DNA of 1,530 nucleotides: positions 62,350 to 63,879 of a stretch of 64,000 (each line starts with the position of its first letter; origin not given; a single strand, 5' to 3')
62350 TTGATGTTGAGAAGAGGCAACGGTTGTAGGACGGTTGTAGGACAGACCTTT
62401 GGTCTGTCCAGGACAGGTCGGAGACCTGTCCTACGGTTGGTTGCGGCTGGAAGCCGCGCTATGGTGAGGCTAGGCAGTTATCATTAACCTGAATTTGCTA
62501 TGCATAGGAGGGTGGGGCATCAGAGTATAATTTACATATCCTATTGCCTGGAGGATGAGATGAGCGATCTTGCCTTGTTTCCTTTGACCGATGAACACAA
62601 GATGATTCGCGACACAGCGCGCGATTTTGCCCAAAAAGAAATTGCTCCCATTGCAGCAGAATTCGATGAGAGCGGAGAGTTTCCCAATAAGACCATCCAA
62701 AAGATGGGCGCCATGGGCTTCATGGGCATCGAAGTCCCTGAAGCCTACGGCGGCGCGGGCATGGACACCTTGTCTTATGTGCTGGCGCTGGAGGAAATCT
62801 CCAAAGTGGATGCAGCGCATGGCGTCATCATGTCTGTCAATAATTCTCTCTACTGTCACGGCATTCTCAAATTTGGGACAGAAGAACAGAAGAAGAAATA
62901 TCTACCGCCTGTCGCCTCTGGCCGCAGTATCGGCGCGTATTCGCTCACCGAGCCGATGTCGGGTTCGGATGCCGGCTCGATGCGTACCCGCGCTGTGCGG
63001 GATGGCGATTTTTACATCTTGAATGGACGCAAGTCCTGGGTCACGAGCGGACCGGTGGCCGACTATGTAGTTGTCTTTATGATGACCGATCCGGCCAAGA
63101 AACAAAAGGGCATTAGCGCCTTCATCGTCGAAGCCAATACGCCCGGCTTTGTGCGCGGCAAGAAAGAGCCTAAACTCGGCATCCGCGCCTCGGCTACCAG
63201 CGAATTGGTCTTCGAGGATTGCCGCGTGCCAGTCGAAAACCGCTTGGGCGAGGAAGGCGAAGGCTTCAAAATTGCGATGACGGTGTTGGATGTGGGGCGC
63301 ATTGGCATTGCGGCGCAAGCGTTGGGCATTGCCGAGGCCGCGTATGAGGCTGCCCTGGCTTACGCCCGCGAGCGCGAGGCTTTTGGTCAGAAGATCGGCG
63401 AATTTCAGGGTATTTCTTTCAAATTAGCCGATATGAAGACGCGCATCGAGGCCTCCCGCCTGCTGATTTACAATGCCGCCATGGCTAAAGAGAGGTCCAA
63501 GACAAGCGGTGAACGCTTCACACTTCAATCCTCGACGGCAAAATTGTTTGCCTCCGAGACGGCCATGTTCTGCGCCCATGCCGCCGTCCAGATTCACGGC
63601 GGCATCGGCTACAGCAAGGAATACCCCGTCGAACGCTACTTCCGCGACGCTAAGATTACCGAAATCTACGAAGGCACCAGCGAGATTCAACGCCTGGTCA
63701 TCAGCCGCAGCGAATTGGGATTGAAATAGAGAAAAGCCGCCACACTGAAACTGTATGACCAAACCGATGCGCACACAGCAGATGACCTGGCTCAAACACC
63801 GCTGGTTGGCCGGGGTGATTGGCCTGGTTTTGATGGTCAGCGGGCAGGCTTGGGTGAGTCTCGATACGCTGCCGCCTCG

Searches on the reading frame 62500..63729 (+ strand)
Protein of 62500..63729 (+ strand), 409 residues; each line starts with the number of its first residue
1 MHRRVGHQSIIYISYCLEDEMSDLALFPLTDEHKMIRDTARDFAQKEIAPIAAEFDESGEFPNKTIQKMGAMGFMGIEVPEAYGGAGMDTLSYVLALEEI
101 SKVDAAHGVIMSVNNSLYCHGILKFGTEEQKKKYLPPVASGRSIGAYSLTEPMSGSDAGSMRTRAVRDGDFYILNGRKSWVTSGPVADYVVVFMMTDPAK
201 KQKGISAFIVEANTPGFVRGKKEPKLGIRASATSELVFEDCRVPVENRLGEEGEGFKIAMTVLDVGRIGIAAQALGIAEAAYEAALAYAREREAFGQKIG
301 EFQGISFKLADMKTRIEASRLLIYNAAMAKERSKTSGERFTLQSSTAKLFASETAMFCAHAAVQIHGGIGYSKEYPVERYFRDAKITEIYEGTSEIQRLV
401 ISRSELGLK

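Call 71: search_protein_families(library=pfam, proteins=[window:62500-63729:+], max_evalue=0.00001)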
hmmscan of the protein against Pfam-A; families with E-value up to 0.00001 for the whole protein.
window:62500-63729:+ (409 aa): 4 families
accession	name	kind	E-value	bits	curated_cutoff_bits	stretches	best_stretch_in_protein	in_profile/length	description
PF00441.29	Acyl-CoA_dh_1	-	5.8e-53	179.5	22.4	1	253-404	1-148/150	Acyl-CoA dehydrogenase, C-terminal domain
PF02771.21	Acyl-CoA_dh_N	-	4.5e-46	156.3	22.9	1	30-141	1-112/113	Acyl-CoA dehydrogenase, N-terminal domain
PF08028.16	Acyl-CoA_dh_2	-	2.8e-28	99.3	22.7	1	268-394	1-133/134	Acyl-CoA dehydrogenase, C-terminal domain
PF02770.24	Acyl-CoA_dh_M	-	3.9e-26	91.5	33.3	1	146-241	1-97/97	Acyl-CoA dehydrogenase, middle domain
